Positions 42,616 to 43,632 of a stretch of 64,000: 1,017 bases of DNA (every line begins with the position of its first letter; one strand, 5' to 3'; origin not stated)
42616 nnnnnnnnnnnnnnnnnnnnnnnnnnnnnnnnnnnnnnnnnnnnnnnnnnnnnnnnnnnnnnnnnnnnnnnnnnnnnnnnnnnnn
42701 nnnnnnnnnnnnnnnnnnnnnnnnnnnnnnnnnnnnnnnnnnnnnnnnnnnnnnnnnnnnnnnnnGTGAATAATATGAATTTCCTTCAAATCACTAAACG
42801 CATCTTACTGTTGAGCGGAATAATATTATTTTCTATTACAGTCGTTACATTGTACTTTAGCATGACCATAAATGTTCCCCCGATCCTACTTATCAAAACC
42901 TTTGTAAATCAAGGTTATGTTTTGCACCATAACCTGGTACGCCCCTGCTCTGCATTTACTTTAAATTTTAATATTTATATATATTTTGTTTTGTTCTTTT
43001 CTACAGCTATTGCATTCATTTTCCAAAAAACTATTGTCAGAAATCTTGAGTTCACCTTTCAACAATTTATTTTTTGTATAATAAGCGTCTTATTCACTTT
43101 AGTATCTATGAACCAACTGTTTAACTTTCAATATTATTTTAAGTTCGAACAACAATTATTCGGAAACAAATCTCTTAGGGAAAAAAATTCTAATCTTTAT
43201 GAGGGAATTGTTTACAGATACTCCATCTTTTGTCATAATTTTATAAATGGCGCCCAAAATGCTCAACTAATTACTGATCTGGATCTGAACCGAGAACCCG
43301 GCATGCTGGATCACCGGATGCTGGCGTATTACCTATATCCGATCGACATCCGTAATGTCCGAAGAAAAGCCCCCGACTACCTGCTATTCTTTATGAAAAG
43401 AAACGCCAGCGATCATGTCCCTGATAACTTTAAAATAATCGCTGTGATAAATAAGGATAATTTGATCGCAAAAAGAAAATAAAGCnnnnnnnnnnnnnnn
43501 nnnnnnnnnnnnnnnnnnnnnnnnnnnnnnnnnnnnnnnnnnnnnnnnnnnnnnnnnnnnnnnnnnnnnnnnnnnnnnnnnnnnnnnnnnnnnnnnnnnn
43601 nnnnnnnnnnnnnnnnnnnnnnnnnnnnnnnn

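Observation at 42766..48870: A three-member family of 3-TM proteins with a conserved C-terminal 'DPxML-HR-(x)4-YYLYPI' domain, each encoded immediately upstream of a large-subunit paralog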

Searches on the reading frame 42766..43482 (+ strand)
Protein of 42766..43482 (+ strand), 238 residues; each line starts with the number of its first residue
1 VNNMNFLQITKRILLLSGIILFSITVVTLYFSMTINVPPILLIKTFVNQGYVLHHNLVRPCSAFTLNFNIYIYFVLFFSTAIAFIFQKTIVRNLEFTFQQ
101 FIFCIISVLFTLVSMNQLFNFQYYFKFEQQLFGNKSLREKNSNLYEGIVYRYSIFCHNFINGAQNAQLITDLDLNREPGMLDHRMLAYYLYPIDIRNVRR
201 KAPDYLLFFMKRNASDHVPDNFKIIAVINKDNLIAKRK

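Call 3: search_protein_families(library=pfam, proteins=[window:42766-43482:+], max_evalue=0.1)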
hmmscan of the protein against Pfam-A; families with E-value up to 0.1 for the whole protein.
window:42766-43482:+ (238 aa): 0 families

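Call 8: search_protein_families(library=ncbifam, proteins=[window:42766-43482:+], max_evalue=1)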
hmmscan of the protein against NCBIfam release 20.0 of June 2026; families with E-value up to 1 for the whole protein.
window:42766-43482:+ (238 aa): 0 families

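Call 9: find_homologous_proteins(query=A1, max_evalue=0.001)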
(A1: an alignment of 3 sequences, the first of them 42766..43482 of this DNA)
Query A1 (3 sequences) (238 aa, profile of the alignment): 14 proteins with E <= 0.001 among 3478 candidates.
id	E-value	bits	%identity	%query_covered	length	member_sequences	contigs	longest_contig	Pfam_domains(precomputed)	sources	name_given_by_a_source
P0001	1.1e-102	361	30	95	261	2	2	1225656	-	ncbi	ncbi:MAG: hypothetical protein AB7S78_11930 [Candidatus Omnitrophota bacterium]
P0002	3.6e-102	359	100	99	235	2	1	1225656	-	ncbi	-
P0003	8.6e-100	351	28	51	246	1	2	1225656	-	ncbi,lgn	-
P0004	3.3e-72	261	66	100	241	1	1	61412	-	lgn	-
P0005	2.8e-61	225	27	63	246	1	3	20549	-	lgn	-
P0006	1.2e-60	223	28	58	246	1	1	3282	-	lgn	-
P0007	3.4e-59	219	56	97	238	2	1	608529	-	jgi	-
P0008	2.9e-57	212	57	100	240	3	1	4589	PF00324.28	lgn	-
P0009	1.2e-55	207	26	67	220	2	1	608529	-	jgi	-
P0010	2.6e-55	206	29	46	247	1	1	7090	-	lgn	-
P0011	1.1e-40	158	58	65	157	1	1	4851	-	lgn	-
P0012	2.6e-26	111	31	76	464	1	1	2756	PF10469.16,PF02834.23,PF13563.13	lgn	-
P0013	5.3e-21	93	29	73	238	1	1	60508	-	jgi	jgi:hypothetical protein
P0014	1.2e-17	82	43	35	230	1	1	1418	-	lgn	-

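Call 18: search_solved_structures(query=A3, max_evalue=10)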
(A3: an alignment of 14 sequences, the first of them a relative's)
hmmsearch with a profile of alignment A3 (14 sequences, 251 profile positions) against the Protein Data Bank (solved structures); distinct sequences matched with E-value up to 10: 6.
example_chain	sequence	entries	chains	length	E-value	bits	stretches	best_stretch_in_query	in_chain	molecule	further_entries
8smr_E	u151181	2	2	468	0.49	12.9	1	63-139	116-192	cytochrome-c oxidase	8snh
4j9u_A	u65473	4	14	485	0.89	12.1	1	19-139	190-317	Trk system potassium uptake protein TrkH | Trk system potassium uptake protein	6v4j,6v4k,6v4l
3pjz_A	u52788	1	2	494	0.91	12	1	19-139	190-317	Potassium uptake protein TrkH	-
8x9s_R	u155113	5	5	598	5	9.6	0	13-68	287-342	Adhesion G-protein coupled receptor D1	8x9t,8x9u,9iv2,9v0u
9iv1_R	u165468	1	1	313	5.5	9.5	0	14-68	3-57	Adhesion G-protein coupled receptor D1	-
7ept_R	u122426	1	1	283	9.7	8.7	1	13-68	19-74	Adhesion G-protein coupled receptor D1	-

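Call 22: find_encoding_contigs(protein=P0007, flank=10000, max_places=2)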
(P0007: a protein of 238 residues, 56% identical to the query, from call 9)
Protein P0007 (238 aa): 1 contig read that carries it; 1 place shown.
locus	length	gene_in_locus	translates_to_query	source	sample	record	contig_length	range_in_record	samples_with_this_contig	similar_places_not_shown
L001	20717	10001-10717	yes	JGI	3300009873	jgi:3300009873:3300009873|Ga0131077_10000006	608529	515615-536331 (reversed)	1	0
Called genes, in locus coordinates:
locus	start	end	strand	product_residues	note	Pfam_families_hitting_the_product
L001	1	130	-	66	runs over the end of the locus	PF00708:Acylphosphatase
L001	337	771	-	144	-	PF22817:ApeP-like, PF07977:FabA, PF22818:ApeI-like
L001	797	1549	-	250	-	PF00106:adh_short, PF08659:KR, PF13561:adh_short_C2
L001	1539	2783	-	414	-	PF00109:ketoacyl-synt, PF02801:Ketoacyl-synt_C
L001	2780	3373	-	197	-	PF00677:Lum_binding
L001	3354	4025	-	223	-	PF01872:RibD_C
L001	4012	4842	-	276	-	PF02811:PHP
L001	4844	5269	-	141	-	PF01029:NusB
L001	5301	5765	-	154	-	PF00885:DMRL_synthase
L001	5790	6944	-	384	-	PF00926:DHBP_synthase, PF00925:GTP_cyclohydro2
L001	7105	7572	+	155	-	PF02464:CinA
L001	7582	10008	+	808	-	-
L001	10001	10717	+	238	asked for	-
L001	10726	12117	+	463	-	-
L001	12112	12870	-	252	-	PF01135:PCMT (weak), PF02475:TRM5-TYW2_MTfase, PF13847:Methyltransf_31 (faint), PF05050:Methyltransf_21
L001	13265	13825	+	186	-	-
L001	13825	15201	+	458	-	-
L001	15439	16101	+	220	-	-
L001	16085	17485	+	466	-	-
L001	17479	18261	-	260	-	PF13489:Methyltransf_23 (weak), PF08241:Methyltransf_11, PF08242:Methyltransf_12 (faint)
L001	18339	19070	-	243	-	PF05401:NodS, PF02353:CMAS, PF13489:Methyltransf_23, PF01209:Ubie_methyltran, PF05175:MTS, PF08241:Methyltransf_11, PF08242:Methyltransf_12, PF13649:Methyltransf_25, +1 more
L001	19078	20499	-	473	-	PF07021:MetW, PF13489:Methyltransf_23, PF13649:Methyltransf_25, PF13847:Methyltransf_31, PF08241:Methyltransf_11, PF08242:Methyltransf_12, PF00535:Glycos_transf_2, PF10111:Glyco_tranf_2_2, +2 more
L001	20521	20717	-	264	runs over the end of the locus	PF12811:BaxI_1, PF01027:Bax1-I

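Call 23: find_encoding_contigs(protein=P0013, flank=10000, max_places=2)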
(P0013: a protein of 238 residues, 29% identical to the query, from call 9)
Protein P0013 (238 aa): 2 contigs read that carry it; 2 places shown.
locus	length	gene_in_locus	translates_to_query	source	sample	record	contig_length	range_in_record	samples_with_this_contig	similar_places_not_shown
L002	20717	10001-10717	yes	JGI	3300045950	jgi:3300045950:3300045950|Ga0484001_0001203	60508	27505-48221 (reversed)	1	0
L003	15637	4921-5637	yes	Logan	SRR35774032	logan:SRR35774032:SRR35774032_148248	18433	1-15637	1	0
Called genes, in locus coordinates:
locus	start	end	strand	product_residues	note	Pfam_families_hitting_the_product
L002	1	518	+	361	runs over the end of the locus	PF13439:Glyco_transf_4, PF13579:Glyco_trans_4_4 (weak), PF00534:Glycos_transf_1, PF13692:Glyco_trans_1_4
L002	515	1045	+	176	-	PF08660:Alg14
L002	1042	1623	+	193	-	PF04101:Glyco_tran_28_C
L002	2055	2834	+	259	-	-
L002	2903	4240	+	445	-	PF13088:BNR_2 (faint), PF15892:BNR_4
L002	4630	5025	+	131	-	PF07238:PilZ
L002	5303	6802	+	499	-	PF17767:NAPRTase_N, PF02749:QRPTase_N (weak), PF04095:NAPRTase (weak), PF17956:NAPRTase_C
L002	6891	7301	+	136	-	PF02482:Ribosomal_S30AE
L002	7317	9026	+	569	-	PF12158:DUF3592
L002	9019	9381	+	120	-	-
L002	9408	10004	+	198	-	PF25199:nSTAND_NTPase5 (weak)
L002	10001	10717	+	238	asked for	-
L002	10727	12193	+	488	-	-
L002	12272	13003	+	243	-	PF01618:MotA_ExbB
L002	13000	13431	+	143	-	PF02472:ExbD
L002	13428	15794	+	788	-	PF07719:TPR_2 (faint), PF12895:ANAPC3 (faint), PF13371:TPR_9 (faint), PF13374:TPR_10 (faint), PF13428:TPR_14 (faint), PF25058:ARM_TT21 (weak), PF13174:TPR_6 (weak), PF13424:TPR_12 (weak), +12 more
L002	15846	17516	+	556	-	PF00092:VWA, PF13519:VWA_2, PF13768:VWA_3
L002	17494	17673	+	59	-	-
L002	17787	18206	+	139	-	PF07929:PRiA4_ORF3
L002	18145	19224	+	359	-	PF17761:DUF1016_N, PF06250:YhcG_C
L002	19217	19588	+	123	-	-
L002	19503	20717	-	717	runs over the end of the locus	PF04851:ResIII, PF00270:DEAD, PF22527:DEXQc_Suv3 (weak), PF00271:Helicase_C, PF21280:Helicase_dom4_arc, PF14520:HHH_5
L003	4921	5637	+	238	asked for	-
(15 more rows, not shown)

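Call 25: find_encoding_contigs(protein=P0014, flank=10000, max_places=2)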
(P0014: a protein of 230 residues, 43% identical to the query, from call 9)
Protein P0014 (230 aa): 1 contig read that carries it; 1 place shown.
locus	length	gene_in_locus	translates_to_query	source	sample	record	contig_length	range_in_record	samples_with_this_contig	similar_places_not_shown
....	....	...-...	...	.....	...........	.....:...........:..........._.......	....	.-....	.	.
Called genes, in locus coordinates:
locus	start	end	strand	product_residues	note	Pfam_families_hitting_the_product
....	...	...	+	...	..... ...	-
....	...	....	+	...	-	?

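Call 26: find_encoding_contigs(protein=P0012, flank=10000, max_places=2)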
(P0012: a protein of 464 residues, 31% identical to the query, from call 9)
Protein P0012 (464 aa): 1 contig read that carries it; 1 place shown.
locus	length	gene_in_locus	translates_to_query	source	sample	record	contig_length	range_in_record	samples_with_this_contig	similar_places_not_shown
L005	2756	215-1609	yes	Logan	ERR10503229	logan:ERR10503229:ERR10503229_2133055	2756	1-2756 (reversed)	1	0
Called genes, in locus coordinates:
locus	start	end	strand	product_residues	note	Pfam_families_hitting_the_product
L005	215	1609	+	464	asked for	PF02834:LigT_PEase, PF10469:AKAP7_NLS, PF13563:2_5_RNA_ligase2, PF02834:LigT_PEase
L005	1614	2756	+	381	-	?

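Call 27: predict_structure(alignment_id=A3)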
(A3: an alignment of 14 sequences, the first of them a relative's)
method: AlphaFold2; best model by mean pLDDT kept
length: 235 residues; sequences in the alignment: 14
mean_pLDDT: 80.6   pTM: 0.55
mean pLDDT of the five models: 80.6, 78.4, 75.7, 71.3, 69.8
residues with pLDDT >= 90: 65; 70-90: 122; 50-70: 37; < 50: 11
segments of 3 or more residues with pLDDT < 50: 52-61
pLDDT, mean of each block of 10 residues (from residue 1): 78 88 92 83 67 41 73 89 71 77 85 81 70 66 79 90 91 78 84 76 95 96 96 96
secondary structure, 60 per line:
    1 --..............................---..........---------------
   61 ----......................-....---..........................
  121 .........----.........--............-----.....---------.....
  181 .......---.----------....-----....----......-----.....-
elements in order: H3-32 H36-45 H65-86 H88-91 H95-129 H134-142 H145-156 E162-166 H176-187 E202-205 H211-214 E219-224 E230-234
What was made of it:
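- In the model they lie around a beta-loop-alpha unit (E162-166, H176-187; call 27).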

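Call 28: search_protein_representatives(alignment_id=A3)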
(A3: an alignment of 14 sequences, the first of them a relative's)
Query: 14 sequences, 251 profile positions. Proteins with E-value up to 0.001 (for the whole library): 408; up to 1e-10: 352; up to 1e-30: 157. The best 150 are listed.
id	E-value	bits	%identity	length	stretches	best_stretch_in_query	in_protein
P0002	8.8e-91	320.1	-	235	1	7-240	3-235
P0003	3.0e-87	308.5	-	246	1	7-251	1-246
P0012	4.0e-71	255.7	-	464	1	2-240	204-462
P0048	1.9e-66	240.4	-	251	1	16-250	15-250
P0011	1.2e-63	231.2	-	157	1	83-240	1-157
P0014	6.6e-63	228.8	-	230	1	14-242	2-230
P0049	3.2e-60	220.0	-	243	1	13-243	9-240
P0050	6.0e-59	215.8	-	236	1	10-240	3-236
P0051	1.4e-57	211.3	-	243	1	14-241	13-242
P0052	1.1e-56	208.3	-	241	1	11-242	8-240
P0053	1.9e-55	204.3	-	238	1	15-240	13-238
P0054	2.0e-55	204.3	-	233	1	19-239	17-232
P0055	2.6e-55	203.9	-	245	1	18-239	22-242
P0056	1.8e-54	201.1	-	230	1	18-240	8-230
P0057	1.9e-54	201.1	-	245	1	5-241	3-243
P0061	1.8e-52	194.5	-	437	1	12-240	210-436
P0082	1.6e-45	171.8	-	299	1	42-243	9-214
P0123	1.2e-38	149.3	-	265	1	18-233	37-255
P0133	1.5e-37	145.6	-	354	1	17-245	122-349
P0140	6.4e-37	143.6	-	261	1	112-246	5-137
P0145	2.7e-36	141.6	-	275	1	19-243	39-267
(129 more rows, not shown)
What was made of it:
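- Nearly all of the 150 listed are 200-260 aa (call 28). There are hundreds of homologues of the same length (call 28).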

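Call 33: fold_search(model_id=the predicted structure, library=pdb)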
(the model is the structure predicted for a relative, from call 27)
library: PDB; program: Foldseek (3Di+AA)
matches with E <= 10: 62; with E <= 0.001: 0
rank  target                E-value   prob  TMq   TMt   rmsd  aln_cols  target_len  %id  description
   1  5b0l_H                2.4e+00  0.05  0.14  0.10  20.2       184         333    9  Structure of MoeN5-Sso7d fusion protein in complex with beta-nonyl glucoside (released 2016-03-23)
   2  2fpo_A                2.5e+00  0.08  0.13  0.17   9.1        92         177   11  Putative methyltransferase yhhF from Escherichia coli. (released 2006-02-28)
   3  2fpo_D                2.8e+00  0.08  0.13  0.16   8.9        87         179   10  Putative methyltransferase yhhF from Escherichia coli. (released 2006-02-28)
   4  5esx_A                3.6e+00  0.23  0.17  0.21   3.4        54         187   18  Crystal structure of hypoxanthine-guanine phosphoribosyltransferase complexed with GMP from Legionella pneumophila (released 2016-03-30)
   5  1wwz_B                3.8e+00  0.07  0.13  0.17   6.6        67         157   12  Crystal structure of PH1933 from Pyrococcus horikoshii OT3 (released 2005-02-01)
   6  2ahy_A                4.0e+00  0.16  0.19  0.37   7.3        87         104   15  Na+ complex of the NaK Channel (released 2006-02-07)
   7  9fo6_F                4.0e+00  0.04  0.19  0.17  23.1       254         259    8  GTP bound in de novo transcription initiation T. thermophilus RNA polymerase complex with TC DNA template (released 2025-12-17)
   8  6s84_E                4.5e+00  0.04  0.14  0.18  11.6       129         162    9  TsaBDE complex from Thermotoga maritima (released 2019-07-17)
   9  6nak_D                4.7e+00  0.04  0.14  0.18  11.8       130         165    9  BACTERIAL PROTEIN COMPLEX TM BDE complex (released 2023-04-26)
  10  2q67_A                5.2e+00  0.14  0.19  0.37   7.4        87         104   15  Crystal Structure of Nak channel D66A mutant (released 2007-10-02)
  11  6nsj_A                5.2e+00  0.02  0.12  0.14  22.1       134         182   14  CryoEM structure of Helicobacter pylori urea channel in closed state (released 2019-04-03)
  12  7b9s_5                5.5e+00  0.02  0.14  0.08  21.2       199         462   12  Structure of the mycobacterial ESX-5 Type VII Secretion System hexameric pore complex (released 2021-07-07)
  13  8ctt_A                5.8e+00  0.14  0.20  0.42   8.1        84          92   15  Crystal structure of a K+ selective NaK mutant (NaK2K) at 100K (released 2023-06-14)
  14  2q69_A                5.8e+00  0.13  0.19  0.37   7.4        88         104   16  Crystal Structure of Nak channel D66N mutant (released 2007-10-02)
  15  3k1t                  5.8e+00  0.08  0.17  0.10  11.1        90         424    7  Crystal structure of Putative gamma-glutamylcysteine synthetase (YP_546622.1) from METHYLOBACILLUS FLAGELLATUS KT at 1.9 (released 2009-11-03)
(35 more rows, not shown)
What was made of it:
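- Tried and rejected: Foldseek of the S1 model against the PDB gave a best E of 2.4 (call 33).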

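Call 39: find_related_loci(query=A6, collection=genome_contigs, flank=6000)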
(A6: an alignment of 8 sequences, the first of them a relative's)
Query A6 (235 aa) in genome_contigs; peptide patterns used: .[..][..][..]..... (x = any residue, [..] = any of these).
21 stretches matched a pattern; 13 encode a relative of the query (tblastn E <= 1e-3); 13 distinct loci.
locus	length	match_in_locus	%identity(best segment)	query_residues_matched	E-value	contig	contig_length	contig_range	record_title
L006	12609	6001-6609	41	36-235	3e-45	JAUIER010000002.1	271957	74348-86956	MAG: bacterium isolate 8_bin.41 NODE_91_length_271957_cov_1.419071, whole genome shotgun sequence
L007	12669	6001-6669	33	21-235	4e-33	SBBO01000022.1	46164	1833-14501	MAG: Planctomycetales bacterium isolate Bin_37_8 Hy_contig20685, whole genome shotgun sequence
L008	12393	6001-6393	42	99-235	1e-30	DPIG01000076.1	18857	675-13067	MAG TPA_asm: Candidatus Omnitrophota bacterium isolate UBA10147 contig_18451, whole genome shotgun sequence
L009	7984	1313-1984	30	16-235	2e-28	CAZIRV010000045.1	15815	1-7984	MAG TPA_asm: uncultured Planctomycetales bacterium isolate SRP128015_co1_466 genome assembly, contig: NODE_5423_length_1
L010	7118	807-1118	41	131-235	3e-25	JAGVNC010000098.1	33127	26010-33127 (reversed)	MAG: Candidatus Omnitrophota bacterium isolate DeMMO3_17 c_000000008767, whole genome shotgun sequence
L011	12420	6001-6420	38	96-235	7e-25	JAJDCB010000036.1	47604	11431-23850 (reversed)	MAG: Candidatus Omnitrophota bacterium isolate OFTM390 OFTM390_35, whole genome shotgun sequence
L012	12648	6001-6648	31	10-232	2e-23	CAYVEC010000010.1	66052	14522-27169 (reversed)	MAG TPA_asm: uncultured Planctomycetales bacterium isolate SRP263991_co7_332 genome assembly, contig: NODE_360_length_66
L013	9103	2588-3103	31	52-221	3e-21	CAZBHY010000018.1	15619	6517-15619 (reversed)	MAG TPA_asm: uncultured Planctomycetales bacterium isolate binchicken_co117_143 genome assembly, contig: NODE_6929_lengt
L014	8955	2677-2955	44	144-235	8e-21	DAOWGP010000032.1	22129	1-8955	MAG TPA_asm: Candidatus Omnitrophota bacterium isolate CSMAG_1994 CSMAG_1994_k141_3737176_length_22129_cov_61.7425, whol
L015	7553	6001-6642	28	13-235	5e-18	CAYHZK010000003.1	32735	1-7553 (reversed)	MAG TPA_asm: uncultured Planctomycetales bacterium isolate ERP119705_co15_651 genome assembly, contig: NODE_1059_length_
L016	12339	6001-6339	34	122-235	2e-16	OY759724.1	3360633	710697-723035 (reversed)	MAG: Candidatus Omnitrophota bacterium isolate 1a5844f9-839a-4d7b-a7f9-2444bab12bdd genome assembly, chromosome: 1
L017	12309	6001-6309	37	133-235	3e-13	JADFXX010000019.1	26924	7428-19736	MAG: Candidatus Omnitrophota bacterium isolate nDJH2bin18 nDJH2_bin18_NODE_19_length_26924_cov_65.845542, whole genome s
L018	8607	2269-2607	27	122-235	1e-11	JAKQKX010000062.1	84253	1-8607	MAG: Candidatus Omnitrophota bacterium isolate USDV_maxbin.135_sub k141_1052184, whole genome shotgun sequence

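Call 41: search_protein_families(library=pfam, proteins=[P0061, P0133, P0082, P0140, P0012, P0145, P0123, L001:7582-10008:+], max_evalue=0.01)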
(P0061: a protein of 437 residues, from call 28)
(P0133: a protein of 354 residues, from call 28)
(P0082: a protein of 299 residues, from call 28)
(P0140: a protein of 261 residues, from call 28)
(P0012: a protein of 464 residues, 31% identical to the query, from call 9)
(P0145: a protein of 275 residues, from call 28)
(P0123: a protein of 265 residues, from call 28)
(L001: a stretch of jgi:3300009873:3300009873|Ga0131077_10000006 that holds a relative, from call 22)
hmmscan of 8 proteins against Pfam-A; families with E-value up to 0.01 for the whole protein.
P0061 (437 aa): 2 families
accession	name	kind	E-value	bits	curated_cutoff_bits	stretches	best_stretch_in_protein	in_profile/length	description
PF02834.22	LigT_PEase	-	6.1e-24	84.5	23.3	2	11-95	1-87/87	LigT like Phosphoesterase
PF13563.12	2_5_RNA_ligase2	-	3.3e-11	43.9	27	1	45-153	28-132/152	2'-5' RNA ligase superfamily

P0133 (354 aa): 0 families

P0082 (299 aa): 0 families

P0140 (261 aa): 0 families

P0012 (464 aa): 3 families
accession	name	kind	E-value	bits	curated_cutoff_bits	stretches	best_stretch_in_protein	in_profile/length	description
PF02834.22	LigT_PEase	-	5.8e-30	103.8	23.3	2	11-95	1-87/87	LigT like Phosphoesterase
PF13563.12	2_5_RNA_ligase2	-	2.9e-17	63.5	27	1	35-170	18-147/152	2'-5' RNA ligase superfamily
PF10469.15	AKAP7_NLS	-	1.8e-12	48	24.4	1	8-148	4-160/208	AKAP7 2'5' RNA ligase-like domain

P0145 (275 aa): 0 families

P0123 (265 aa): 0 families

L001:7582-10008:+ (808 aa): 0 families
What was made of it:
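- Two separate cluster representatives, P0012 and P0061, carry a cytoplasmic LigT domain fused to the N-terminus (call 41).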

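Call 42: search_protein_families(library=pfam, alignment_id=A5, max_evalue=0.01)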
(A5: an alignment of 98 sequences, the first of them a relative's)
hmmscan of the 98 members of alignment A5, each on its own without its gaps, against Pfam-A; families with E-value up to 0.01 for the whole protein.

A. member 1, P0002 (235 aa): 0 families

B. families by the number of members that match (of 98 scanned): 9 families
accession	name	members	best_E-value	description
PF04893.22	Yip1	1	7.7e-05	Yip1 domain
PF08019.17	EptA_B_N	1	0.00026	Phosphoethanolamine transferase EptA/EptB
PF08733.15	PalH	1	0.00076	PalH/RIM21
PF06664.17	WLS-like_TM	1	0.00085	Wntless-like, transmembrane domain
PF16927.11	HisKA_7TM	1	0.002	N-terminal 7TM region of histidine kinase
PF19845.4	DUF6320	1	0.0021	Family of unknown function (DUF6320)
PF12725.13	DUF3810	1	0.0026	Protein of unknown function (DUF3810)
PF06728.19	PIG-U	1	0.0068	GPI transamidase subunit PIG-U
PF11188.13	DUF2975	1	0.0075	Protein of unknown function (DUF2975)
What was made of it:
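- On Any curated protein family (applies to S): Among 98 members, no Pfam family matches more than one member at E <= 0.01 (call 42).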

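Call 53: search_protein_families(library=pfam, alignment_id=A5, max_evalue=10)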
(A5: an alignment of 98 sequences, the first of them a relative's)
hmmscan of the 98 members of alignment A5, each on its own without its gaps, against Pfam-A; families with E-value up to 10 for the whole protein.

A. member 1, P0002 (235 aa): 0 families

B. families by the number of members that match (of 98 scanned): 119 families (the first 25 are shown)
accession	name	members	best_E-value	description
PF13567.11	DUF4131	8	0.014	Domain of unknown function (DUF4131)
PF01529.25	DHHC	4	0.17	DHHC palmitoyltransferase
PF06195.18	DUF996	3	0.28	Protein of unknown function (DUF996)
PF04893.22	Yip1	2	7.7e-05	Yip1 domain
PF16479.10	DUF5056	2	0.048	Domain of unknown function (DUF5056)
PF13179.11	DUF4006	2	0.055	Family of unknown function (DUF4006)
PF21976.1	SMIM43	2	0.056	Small integral membrane protein 43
PF04932.20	Wzy_C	2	0.11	O-Antigen ligase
PF11992.13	TgpA_N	2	0.23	TgpA N-terminal domain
PF08019.17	EptA_B_N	1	0.00026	Phosphoethanolamine transferase EptA/EptB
PF08733.15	PalH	1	0.00076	PalH/RIM21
PF06664.17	WLS-like_TM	1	0.00085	Wntless-like, transmembrane domain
PF16927.11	HisKA_7TM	1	0.002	N-terminal 7TM region of histidine kinase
PF19845.4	DUF6320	1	0.0021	Family of unknown function (DUF6320)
PF12725.13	DUF3810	1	0.0026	Protein of unknown function (DUF3810)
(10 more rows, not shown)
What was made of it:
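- On Any curated protein family (applies to S): At E <= 10 the most frequent is DUF4131, with 8 members and best E 0.014 (call 53).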
